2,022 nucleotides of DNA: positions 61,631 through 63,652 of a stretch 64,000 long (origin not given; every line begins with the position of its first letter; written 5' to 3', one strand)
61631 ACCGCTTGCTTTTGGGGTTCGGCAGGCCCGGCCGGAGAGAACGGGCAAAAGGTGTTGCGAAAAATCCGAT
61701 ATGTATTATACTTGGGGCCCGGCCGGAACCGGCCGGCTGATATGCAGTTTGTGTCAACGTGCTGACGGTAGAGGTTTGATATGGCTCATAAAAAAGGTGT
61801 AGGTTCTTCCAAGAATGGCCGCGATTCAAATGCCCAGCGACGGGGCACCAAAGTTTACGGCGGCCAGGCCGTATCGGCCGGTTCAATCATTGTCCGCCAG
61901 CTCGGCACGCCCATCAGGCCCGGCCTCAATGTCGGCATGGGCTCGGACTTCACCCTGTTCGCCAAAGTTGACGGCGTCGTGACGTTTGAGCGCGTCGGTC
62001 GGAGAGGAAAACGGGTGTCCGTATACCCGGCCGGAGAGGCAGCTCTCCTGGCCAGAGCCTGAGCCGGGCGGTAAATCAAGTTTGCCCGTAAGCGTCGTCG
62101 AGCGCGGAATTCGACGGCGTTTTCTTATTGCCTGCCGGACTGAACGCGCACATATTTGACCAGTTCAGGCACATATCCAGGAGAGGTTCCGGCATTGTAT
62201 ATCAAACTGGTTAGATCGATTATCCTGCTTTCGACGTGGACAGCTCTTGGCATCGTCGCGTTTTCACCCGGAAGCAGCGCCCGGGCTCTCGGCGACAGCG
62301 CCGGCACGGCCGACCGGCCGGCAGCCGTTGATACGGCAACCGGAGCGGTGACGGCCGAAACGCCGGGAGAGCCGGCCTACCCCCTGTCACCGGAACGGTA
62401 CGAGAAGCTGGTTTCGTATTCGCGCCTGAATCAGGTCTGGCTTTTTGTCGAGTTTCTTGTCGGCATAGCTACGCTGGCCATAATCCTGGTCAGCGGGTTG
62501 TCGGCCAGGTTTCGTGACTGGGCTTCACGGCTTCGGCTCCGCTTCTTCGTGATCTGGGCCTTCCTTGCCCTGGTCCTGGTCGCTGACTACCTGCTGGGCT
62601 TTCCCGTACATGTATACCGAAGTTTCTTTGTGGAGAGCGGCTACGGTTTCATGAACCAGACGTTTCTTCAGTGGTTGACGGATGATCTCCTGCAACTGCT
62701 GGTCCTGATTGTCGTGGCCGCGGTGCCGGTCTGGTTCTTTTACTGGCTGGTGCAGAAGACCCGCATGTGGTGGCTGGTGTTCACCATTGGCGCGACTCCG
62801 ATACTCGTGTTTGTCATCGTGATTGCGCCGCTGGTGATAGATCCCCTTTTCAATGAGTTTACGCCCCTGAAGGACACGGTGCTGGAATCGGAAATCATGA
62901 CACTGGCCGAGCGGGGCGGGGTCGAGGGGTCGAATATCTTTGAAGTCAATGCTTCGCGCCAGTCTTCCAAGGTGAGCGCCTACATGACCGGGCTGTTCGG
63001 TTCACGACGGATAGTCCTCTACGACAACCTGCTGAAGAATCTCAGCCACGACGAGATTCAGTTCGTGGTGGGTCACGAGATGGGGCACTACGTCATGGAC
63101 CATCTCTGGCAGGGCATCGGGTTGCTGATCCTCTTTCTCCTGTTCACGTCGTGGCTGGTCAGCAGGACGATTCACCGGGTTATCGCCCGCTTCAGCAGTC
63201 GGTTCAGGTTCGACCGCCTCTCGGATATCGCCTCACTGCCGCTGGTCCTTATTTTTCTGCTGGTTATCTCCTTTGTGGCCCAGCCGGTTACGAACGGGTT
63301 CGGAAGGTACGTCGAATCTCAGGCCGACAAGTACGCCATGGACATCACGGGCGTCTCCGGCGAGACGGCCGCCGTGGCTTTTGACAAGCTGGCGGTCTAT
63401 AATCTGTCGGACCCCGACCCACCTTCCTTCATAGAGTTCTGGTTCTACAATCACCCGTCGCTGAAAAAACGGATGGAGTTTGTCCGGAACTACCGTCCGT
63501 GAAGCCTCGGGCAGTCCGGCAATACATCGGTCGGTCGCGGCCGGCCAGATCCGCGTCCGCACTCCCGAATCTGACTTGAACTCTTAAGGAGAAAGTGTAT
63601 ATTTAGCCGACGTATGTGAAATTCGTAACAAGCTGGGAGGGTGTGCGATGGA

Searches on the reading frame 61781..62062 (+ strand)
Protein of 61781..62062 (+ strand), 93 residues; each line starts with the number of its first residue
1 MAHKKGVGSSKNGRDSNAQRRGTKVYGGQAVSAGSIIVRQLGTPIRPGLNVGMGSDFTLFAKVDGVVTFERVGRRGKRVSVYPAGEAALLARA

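Call 70: find_encoding_contigs(protein=window:61781-62062:+, flank=10000, max_places=1)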
Protein window:61781-62062:+ (93 aa): 13 contigs read that carry it; 1 place shown.
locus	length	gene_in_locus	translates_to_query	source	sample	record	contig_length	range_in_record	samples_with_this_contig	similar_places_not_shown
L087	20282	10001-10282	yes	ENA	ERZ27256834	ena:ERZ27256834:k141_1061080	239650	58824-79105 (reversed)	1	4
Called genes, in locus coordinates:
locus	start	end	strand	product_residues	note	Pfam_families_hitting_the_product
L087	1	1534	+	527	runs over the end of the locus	PF01336:tRNA_anti-codon, PF00152:tRNA-synt_2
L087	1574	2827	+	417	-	PF00583:Acetyltransf_1 (faint), PF13527:Acetyltransf_9, PF17668:Acetyltransf_17, PF13530:SCP2_2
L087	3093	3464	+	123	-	-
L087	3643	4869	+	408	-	PF12704:MacB_PCD, PF02687:FtsX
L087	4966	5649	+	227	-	PF00005:ABC_tran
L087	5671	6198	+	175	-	PF02151:UVR (weak)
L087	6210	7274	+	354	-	PF00217:ATP-gua_Ptrans, PF27454:McsB_C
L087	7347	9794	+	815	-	PF02861:Clp_N, PF00004:AAA, PF23569:NBD_SMAX1, PF17871:AAA_lid_9, PF07724:AAA_2, PF00004:AAA, PF07728:AAA_5, PF10431:ClpB_D2-small, +9 more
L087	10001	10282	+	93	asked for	PF01016:Ribosomal_L27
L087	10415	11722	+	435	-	PF16491:Peptidase_M48_N, PF01435:Peptidase_M48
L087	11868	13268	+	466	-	PF00206:Lyase_1, PF10415:FumaraseC_C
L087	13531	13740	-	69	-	PF03459:TOBE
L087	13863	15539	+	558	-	PF05833:NFACT_N, PF05670:NFACT-R_1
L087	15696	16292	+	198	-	PF00440:TetR_N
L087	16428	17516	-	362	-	PF04551:GcpE, PF26540:GcpE_C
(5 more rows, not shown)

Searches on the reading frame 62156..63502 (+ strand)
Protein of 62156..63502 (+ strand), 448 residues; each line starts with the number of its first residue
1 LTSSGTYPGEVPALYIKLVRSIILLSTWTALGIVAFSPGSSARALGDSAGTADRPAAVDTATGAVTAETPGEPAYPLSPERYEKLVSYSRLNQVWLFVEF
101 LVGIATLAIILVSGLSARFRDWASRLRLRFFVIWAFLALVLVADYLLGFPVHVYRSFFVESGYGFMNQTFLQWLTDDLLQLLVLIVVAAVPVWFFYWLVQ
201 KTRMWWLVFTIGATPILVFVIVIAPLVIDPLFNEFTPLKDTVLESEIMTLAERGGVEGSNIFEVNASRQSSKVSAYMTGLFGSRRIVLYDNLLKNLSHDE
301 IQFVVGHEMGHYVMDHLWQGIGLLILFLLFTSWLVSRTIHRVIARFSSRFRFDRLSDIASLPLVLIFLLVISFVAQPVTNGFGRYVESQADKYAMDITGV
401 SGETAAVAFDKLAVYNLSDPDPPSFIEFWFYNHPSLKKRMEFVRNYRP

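Call 53: search_protein_families(library=ncbifam, proteins=[window:62156-63502:+], max_evalue=0.000001)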
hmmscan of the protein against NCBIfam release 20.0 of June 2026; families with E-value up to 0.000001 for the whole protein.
window:62156-63502:+ (448 aa): 3 families
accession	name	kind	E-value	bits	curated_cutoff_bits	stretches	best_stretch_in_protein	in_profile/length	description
NF003965.0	PRK05457.1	equivalog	4.4e-10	39.4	245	1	268-415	100-243/285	protease HtpX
NF002322.0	PRK01265.1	equivalog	1.6e-07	31.1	275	1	222-400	60-236/325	zinc metalloprotease HtpX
NF052399.1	M48_lipo_LoiP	exception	7.4e-07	28.9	365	0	286-318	107-139/247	metalloprotease LoiP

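Call 69: find_encoding_contigs(protein=window:62156-63502:+, flank=10000, max_places=1)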
Protein window:62156-63502:+ (448 aa): no gene with exactly this product is on record in the collection.
